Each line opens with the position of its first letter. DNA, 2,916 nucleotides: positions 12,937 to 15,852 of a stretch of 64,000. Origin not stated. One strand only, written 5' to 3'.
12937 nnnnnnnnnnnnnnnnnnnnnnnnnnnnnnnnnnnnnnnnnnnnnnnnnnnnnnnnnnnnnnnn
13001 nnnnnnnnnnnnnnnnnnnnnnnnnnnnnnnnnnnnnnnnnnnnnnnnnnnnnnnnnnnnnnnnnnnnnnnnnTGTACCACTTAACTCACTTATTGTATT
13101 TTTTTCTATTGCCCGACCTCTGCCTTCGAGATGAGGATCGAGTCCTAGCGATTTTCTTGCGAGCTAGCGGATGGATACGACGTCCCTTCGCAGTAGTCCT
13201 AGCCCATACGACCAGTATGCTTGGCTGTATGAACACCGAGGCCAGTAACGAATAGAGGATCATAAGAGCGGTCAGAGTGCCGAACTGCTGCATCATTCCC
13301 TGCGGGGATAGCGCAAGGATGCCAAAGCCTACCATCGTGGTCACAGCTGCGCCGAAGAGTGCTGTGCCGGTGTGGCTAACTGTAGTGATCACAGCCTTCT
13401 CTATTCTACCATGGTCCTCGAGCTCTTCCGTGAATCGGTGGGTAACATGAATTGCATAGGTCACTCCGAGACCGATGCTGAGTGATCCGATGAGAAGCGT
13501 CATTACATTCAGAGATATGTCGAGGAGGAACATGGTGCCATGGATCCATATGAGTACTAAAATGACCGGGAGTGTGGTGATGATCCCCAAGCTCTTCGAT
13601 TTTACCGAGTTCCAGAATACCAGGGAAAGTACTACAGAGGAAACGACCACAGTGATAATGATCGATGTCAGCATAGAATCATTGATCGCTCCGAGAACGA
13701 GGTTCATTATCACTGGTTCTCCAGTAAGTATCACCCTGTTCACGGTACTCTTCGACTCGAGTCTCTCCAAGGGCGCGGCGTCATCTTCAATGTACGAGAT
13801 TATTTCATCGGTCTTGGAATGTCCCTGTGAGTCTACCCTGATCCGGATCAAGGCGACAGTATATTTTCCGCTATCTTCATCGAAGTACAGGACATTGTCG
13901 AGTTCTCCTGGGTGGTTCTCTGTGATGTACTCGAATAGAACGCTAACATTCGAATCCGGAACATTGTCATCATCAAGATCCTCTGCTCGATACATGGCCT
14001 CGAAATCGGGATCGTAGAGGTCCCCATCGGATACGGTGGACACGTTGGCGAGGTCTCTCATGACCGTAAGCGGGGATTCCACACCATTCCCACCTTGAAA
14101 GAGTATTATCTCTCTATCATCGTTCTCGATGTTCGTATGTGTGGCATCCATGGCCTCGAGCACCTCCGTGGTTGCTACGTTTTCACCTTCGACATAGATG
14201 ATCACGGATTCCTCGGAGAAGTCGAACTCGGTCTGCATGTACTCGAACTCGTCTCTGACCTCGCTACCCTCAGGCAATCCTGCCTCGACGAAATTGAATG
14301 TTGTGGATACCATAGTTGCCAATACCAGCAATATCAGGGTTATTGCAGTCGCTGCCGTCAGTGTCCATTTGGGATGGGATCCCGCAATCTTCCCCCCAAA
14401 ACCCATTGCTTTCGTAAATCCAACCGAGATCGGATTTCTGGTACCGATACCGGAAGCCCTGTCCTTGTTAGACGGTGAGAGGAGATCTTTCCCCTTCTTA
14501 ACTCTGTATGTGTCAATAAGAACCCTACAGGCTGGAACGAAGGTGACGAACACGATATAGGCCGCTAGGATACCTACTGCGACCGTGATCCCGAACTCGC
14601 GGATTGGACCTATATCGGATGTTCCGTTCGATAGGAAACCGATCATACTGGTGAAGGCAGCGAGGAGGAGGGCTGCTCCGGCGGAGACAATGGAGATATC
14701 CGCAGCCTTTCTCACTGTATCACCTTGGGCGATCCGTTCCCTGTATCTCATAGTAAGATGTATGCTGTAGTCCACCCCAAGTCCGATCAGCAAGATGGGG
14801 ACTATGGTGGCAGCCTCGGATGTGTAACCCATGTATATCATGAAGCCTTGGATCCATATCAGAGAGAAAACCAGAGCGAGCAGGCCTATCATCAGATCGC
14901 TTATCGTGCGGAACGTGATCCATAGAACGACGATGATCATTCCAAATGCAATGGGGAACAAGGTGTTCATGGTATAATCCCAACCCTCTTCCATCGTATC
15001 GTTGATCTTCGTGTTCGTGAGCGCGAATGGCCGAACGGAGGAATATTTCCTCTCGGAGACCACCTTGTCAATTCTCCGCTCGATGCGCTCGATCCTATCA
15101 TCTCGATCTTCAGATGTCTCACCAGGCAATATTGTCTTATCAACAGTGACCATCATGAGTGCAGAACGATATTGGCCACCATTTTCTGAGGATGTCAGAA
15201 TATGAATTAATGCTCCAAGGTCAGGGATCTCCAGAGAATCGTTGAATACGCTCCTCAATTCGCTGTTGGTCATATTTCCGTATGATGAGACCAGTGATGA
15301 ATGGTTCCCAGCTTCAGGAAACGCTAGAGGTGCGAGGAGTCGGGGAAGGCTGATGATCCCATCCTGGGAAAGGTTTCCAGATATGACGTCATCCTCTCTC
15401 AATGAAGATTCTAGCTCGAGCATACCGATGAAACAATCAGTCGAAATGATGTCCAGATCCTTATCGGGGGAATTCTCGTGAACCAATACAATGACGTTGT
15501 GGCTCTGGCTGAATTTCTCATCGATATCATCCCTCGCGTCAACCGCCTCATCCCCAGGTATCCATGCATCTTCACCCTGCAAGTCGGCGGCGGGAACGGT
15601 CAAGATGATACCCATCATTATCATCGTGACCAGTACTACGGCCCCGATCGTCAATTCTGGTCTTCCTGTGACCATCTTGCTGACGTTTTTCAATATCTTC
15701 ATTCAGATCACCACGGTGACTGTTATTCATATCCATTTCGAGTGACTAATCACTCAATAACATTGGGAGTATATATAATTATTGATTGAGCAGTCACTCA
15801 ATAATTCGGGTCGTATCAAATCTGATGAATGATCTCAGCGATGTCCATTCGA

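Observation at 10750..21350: ~10.6-kb low-GC genomic island of bacterial-type genes (3 TetR, 2 SDR, RND/MMPL, LtrA, hydrolase)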

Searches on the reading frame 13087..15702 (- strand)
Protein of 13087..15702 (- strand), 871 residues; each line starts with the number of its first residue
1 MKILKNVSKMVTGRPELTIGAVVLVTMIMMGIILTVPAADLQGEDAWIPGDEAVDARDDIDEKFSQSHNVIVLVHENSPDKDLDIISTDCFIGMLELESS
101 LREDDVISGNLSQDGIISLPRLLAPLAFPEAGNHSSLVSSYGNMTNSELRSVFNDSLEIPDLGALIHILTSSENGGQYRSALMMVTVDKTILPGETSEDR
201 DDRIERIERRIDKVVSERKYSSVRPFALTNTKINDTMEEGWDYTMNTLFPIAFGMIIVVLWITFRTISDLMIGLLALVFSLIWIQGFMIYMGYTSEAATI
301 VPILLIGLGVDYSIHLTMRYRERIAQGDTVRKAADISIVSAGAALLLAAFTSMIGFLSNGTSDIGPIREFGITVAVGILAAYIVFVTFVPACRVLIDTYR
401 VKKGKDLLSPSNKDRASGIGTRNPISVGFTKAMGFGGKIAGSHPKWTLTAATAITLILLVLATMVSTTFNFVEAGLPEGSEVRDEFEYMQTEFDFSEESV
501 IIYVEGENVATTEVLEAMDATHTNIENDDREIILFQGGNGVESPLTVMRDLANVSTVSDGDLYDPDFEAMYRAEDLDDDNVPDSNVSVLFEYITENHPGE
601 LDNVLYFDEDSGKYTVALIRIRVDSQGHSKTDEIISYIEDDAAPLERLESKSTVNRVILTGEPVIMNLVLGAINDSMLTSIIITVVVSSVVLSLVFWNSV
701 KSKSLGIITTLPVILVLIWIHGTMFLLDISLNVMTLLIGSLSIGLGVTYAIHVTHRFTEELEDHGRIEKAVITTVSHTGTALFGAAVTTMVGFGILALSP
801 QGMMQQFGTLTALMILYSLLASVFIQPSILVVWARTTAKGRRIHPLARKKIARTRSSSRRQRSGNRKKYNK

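Call 3: search_protein_families(library=pfam, proteins=[window:13087-15702:-])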
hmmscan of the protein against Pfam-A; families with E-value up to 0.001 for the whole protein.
window:13087-15702:- (871 aa): 4 families
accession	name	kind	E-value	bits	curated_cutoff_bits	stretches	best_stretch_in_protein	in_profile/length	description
PF03176.21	MMPL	-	5.5e-42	144.3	20.5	2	201-396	104-302/333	MMPL family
PF02460.24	Patched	-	4.9e-11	43.1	23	1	261-392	23-153/156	Patched SSD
PF00873.25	ACR_tran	-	2.5e-07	29.3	28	1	669-830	326-486/1021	AcrB/AcrD/AcrF family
PF12349.14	Sterol-sensing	-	3.7e-07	30.6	22.3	1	272-392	11-132/153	Sterol-sensing domain of SREBP cleavage-activation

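Call 13: find_homologous_proteins(query=window:13087-15702:-, max_evalue=1e-30)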
Query window:13087-15702:- (871 aa): 207 proteins with E <= 1e-30 among 8000 candidates; the best 120 are listed.
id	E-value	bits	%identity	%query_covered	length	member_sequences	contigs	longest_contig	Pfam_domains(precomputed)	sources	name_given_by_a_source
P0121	0.0e+0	1901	100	100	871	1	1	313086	PF03176.22,PF12349.15,PF02460.25,PF00873.26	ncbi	-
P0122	1.4e-258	878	50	98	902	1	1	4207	PF03176.22,PF12349.15,PF02460.25,PF00873.26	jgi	-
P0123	1.7e-255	868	48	98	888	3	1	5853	PF03176.22,PF12349.15,PF02460.25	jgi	-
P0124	2.5e-255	868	48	98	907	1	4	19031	PF03176.22,PF12349.15,PF02460.25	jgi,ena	jgi:uncharacterized protein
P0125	5.2e-253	860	48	98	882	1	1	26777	PF03176.22,PF12349.15,PF02460.25,PF00873.26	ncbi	-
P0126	6.1e-252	857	47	99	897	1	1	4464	PF03176.22,PF12349.15,PF02460.25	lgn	-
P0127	2.4e-250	851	47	98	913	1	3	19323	PF03176.22,PF02460.25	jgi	-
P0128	3.5e-248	844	47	98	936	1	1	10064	PF03176.22,PF02460.25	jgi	-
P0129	3.4e-236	804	46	95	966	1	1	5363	PF03176.22,PF12349.15,PF02460.25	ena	-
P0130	1.3e-235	803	46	95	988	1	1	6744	PF03176.22,PF12349.15,PF02460.25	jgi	jgi:predicted RND superfamily exporter protein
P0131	2.0e-234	799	49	88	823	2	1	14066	PF03176.22,PF12349.15,PF02460.25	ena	-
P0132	2.2e-234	798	47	95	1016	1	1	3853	PF03176.22,PF12349.15,PF02460.25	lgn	-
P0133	7.4e-234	797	47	96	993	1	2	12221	PF03176.22,PF12349.15,PF02460.25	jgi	jgi:predicted RND superfamily exporter protein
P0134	8.1e-233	793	46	95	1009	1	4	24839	PF03176.22,PF12349.15,PF02460.25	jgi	jgi:predicted RND superfamily exporter protein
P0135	2.2e-229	782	46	95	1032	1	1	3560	PF03176.22,PF12349.15,PF02460.25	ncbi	-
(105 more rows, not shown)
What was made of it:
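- The MMPL ORF is continuous and full length against its homologues (98% coverage, call 13).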

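Call 15: find_encoding_contigs(protein=P0125, flank=10000, max_places=2)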
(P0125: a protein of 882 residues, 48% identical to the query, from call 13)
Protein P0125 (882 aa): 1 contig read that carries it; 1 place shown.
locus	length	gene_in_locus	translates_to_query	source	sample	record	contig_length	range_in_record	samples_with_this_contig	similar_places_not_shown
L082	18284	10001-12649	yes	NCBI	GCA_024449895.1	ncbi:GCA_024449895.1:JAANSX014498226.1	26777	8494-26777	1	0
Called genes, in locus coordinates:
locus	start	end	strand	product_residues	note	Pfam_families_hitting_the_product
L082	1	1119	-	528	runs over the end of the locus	-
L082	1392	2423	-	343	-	PF13310:Virulence_RhuM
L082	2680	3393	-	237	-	-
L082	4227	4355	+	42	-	-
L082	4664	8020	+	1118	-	PF05048:NosD, PF13229:Beta_helix, PF05048:NosD, PF13229:Beta_helix, PF05048:NosD, PF13229:Beta_helix, PF05048:NosD, PF13229:Beta_helix, +4 more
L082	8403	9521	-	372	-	PF01063:Aminotran_4 (weak)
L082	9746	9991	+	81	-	-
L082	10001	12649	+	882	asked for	PF03176:MMPL, PF00873:ACR_tran (faint), PF02460:Patched, PF12349:Sterol-sensing (weak), PF03176:MMPL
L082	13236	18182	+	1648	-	PF18911:PKD_4, PF00801:PKD, PF18911:PKD_4, PF18911:PKD_4, PF00801:PKD, PF18911:PKD_4, PF00801:PKD, PF18911:PKD_4, +10 more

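Call 16: find_encoding_contigs(protein=P0124, flank=10000, max_places=2)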
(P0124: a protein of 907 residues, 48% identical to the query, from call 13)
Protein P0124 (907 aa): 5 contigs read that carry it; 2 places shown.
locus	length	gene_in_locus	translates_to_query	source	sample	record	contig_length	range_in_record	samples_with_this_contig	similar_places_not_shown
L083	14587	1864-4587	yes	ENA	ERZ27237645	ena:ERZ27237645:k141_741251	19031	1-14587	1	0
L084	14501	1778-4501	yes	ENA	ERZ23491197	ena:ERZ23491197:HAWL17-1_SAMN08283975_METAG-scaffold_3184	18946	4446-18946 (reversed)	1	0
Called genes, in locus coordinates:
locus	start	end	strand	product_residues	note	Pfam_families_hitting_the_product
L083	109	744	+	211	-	PF02687:FtsX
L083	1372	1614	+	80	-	-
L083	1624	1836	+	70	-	-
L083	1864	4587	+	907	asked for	PF03176:MMPL, PF12349:Sterol-sensing (weak), PF03176:MMPL, PF02460:Patched (weak)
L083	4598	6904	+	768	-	PF03176:MMPL, PF12349:Sterol-sensing (faint), PF03176:MMPL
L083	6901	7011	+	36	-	-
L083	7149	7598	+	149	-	PF09719:C_GCAxxG_C_C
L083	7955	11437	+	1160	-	PF20957:GxGYxYP_N_2nd (weak), PF20958:GxGYxYP_N_3rd (weak), PF14323:GxGYxYP_C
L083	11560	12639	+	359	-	PF04055:Radical_SAM, PF13353:Fer4_12 (weak)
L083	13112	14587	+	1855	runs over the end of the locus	PF00353:HemolysinCabind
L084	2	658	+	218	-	?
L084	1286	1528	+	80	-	-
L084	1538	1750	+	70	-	-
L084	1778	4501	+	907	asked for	PF03176:MMPL, PF12349:Sterol-sensing (weak), PF03176:MMPL, PF02460:Patched (weak)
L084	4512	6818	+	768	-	PF03176:MMPL, PF12349:Sterol-sensing (faint), PF03176:MMPL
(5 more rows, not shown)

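Call 24: find_encoding_contigs(protein=P0121, flank=10000, max_places=3)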
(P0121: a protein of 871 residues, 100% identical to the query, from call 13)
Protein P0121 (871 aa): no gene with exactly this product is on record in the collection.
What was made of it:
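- Tried and rejected: Exact look-up of the MMPL to get the NCBI record name (call 24).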

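Call 53: search_protein_families(library=ncbifam, proteins=[window:13087-15702:-], max_evalue=0.00001)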
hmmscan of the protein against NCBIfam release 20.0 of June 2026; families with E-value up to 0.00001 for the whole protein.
window:13087-15702:- (871 aa): 16 families
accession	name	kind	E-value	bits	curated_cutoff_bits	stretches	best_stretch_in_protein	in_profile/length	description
TIGR00921.1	2A067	subfamily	6.3e-76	255.9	351.9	2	198-529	146-473/733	hydrophobe/amphiphile efflux-3 (HAE3) family transporter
TIGR00833.1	actII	subfamily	3.3e-42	144.8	874.7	2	242-527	172-445/910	MMPL family RND transporter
TIGR03480.1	HpnN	hypoth_equivalog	4.9e-34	117.4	751.85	2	250-405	276-432/862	hopanoid biosynthesis associated RND transporter like protein HpnN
NF052374.1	HopndTporHpnN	equivalog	1.2e-17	63.3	1100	2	253-396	282-426/858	hopanoid transporter HpnN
NF045600.2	BstA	equivalog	1e-13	50.1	1400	2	680-831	286-437/903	sterol transporter cytoplasmic membrane protein BstA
TIGR00918.1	2A060602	subfamily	4.6e-13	47.8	1120.4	2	672-832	393-556/1145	transmembrane receptor Patched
NF009585.0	PRK13024.1-5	equivalog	6.4e-13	47.6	1037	1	250-407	500-654/993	protein translocase subunit SecDF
NF009583.0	PRK13024.1-3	subfamily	5e-11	41.4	721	1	252-431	288-444/755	protein translocase subunit SecDF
TIGR00916.1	2A0604s01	subfamily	8.4e-09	35.4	148.6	1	245-382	88-227/231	SecD/SecF family protein translocase subunit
TIGR01129.1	secD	equivalog_domain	2.4e-08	33.5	244.4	0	248-388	251-392/397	protein translocase subunit SecD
NF007133.0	PRK09579.1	equivalog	4e-08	31.3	1763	1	245-396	334-489/1017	multidrug efflux RND transporter permease subunit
NF011315.0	PRK14726.1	equivalog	1e-06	27.1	1249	1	255-403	383-529/855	protein translocase subunit SecDF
NF009540.0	PRK12911.1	equivalog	1.8e-06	25.6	1878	1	675-839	905-1067/1403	bifunctional preprotein translocase subunit SecD/SecF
TIGR00915.1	2A0602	subfamily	1.9e-06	26.1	940.35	0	679-841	338-504/1050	efflux RND transporter permease subunit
NF009580.0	PRK13023.1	equivalog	2.5e-06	26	1153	1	240-404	290-453/775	protein translocase subunit SecDF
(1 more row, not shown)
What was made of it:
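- Named MMPL hits are archaeal, and the best NCBIfam model is HAE3 (calls 13, 53).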

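Call 78: search_solved_structures(query=window:13087-15702:-, max_evalue=0.00001)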
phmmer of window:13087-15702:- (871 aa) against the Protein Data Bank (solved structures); distinct sequences matched with E-value up to 0.00001: 26.
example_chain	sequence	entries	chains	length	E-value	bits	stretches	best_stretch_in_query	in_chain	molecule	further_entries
6xe6_A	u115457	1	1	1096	1e-11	47.1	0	244-400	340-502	Protein dispatched homolog 1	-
7rph_A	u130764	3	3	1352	2.4e-11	45.8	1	244-400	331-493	Protein dispatched homolog 1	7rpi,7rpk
7e2h_E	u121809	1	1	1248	3.8e-11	45.1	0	672-825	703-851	Protein dispatched homolog 1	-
7e2i_D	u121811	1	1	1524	5.3e-11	44.7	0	672-824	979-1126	Protein dispatched homolog 1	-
7rpj_A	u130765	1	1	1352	6.3e-11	44.4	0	244-400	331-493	Protein dispatched homolog 1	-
7e2g_D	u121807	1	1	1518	6.5e-11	44.4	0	672-824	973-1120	Protein dispatched homolog 1,Protein dispatched homolog 1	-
5khn_B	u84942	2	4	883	1e-09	40.4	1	252-393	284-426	RND transporter | Putative RND superfamily efflux pump membrane protein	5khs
6w5r_A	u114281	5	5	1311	2.2e-08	36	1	689-827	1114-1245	NPC intracellular cholesterol transporter 1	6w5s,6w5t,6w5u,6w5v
6uox_A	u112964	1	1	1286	3.7e-08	35.3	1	688-827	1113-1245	NPC intracellular cholesterol transporter 1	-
3jd8_A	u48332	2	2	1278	3.7e-08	35.3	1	688-823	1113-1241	Niemann-Pick C1 protein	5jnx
5u73_A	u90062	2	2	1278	6.2e-08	34.5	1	688-823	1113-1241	Niemann-Pick C1 protein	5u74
6wu0_B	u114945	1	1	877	7.3e-07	31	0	253-396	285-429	Hopanoid biosynthesis associated RND transporter like protein HpnN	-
5xam_A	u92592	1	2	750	1e-06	30.5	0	240-401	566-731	Protein translocase subunit SecD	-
5xan_A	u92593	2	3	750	1e-06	30.5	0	240-401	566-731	Protein translocase subunit SecD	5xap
7rhq_A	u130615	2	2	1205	1.6e-06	29.9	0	686-831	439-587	Patched-1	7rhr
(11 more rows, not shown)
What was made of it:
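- On RND superfamily, HAE3/MMPL type: PDB relatives are Dispatched, NPC1, HpnN and MmpL5 (call 78).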

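Call 81: search_dna_similar(query=window:13087-15702:-, collection=plasmids, mode=protein, max_rows=8)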
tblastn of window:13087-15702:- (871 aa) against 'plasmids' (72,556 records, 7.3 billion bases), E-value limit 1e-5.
Records with a match: 114; places in all: 139; records where one place covers at least 80% of the query: 9.
Best place of each record, by identity: <60% 114.
By first word of the organism name: Streptomyces 19; Haloarcula 14; Halobacterium 10; Bacillus 9; Haladaptatus 8; Natrinema 7; Azospirillum 7; Haloferax 4; Haloterrigena 3; Acinetobacter 3; and 25 more.
By predicted mobility (MOB-suite, as given by PLSDB): non-mobilizable 101; mobilizable 10; conjugative 3.
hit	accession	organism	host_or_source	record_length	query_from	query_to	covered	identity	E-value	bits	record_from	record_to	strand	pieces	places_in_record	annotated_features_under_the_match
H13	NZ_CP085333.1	Haladaptatus salinisoli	cell culture,saline soil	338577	163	850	79%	30.9%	1e-60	232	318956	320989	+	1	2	MMPL family transporter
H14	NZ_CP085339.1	Haladaptatus halobius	cell culture,saline soil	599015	219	840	71%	32.9%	5e-58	224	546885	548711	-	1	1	MMPL family transporter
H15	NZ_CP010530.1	Haloarcula sp. CBA1115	monoisolate,Solar salt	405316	18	833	94%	24.9%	2e-37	160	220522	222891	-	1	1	MMPL family transporter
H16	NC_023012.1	Haloarcula hispanica N601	-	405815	18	833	94%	24.9%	2e-37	160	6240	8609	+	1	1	MMPL family transporter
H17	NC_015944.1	Haloarcula hispanica ATCC 33960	-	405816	18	833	94%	24.9%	2e-37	160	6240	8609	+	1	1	MMPL family transporter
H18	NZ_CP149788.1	Haloterrigena sp. KLK7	cell culture,salt lake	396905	232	835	69%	33.3%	5e-58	224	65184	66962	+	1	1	MMPL family transporter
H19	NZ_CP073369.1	Haloarcula sinaiiensis ATCC 33800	cell culture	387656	48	833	90%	25.5%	2e-37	160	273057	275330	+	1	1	MMPL family transporter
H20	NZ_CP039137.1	Haloarcula marismortui ATCC 43049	Cell culture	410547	48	833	90%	25.5%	2e-37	160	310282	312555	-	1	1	MMPL family transporter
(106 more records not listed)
